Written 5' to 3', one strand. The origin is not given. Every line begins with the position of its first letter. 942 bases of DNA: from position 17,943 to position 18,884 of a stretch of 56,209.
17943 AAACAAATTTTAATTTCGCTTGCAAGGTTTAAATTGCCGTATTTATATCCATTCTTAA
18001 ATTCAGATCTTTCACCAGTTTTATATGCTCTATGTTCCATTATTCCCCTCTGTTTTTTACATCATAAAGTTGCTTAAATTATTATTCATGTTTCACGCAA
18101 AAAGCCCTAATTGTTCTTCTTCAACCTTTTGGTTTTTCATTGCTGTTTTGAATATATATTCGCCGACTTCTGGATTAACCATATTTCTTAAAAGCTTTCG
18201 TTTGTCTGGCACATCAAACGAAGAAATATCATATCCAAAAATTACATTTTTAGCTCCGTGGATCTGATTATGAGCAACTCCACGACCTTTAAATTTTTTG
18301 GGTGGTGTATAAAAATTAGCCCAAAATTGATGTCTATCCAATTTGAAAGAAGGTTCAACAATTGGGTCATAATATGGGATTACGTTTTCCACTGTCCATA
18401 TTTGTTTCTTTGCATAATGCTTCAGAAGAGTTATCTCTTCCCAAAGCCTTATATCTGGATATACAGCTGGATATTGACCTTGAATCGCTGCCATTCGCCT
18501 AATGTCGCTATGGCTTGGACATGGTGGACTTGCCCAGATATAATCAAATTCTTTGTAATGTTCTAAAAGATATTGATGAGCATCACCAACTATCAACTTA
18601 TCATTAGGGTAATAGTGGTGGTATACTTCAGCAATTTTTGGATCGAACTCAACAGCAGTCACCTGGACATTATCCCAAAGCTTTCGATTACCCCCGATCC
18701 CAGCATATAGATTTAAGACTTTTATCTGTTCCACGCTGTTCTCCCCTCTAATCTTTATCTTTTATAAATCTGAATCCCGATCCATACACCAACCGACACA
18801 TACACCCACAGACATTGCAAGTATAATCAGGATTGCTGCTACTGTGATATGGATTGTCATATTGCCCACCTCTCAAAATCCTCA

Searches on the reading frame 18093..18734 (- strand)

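Call 68: search_protein_families(library=phrogs, proteins=[window:18093-18734:-], max_evalue=0.001)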
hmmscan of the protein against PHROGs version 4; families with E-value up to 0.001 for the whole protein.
window:18093-18734:- (213 aa): 4 families
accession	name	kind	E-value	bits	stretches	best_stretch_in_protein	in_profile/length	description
phrog_363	-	other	2.3e-19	70.7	1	2-118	52-165/327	DNA methyltransferase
phrog_116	-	other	2.5e-09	37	1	1-90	205-293/779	DNA methyltransferase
phrog_5999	-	other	4.1e-06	27.8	1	4-81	3-87/109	DNA methyltransferase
phrog_3820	-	other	1e-05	25.7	1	3-72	68-138/255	DNA methyltransferase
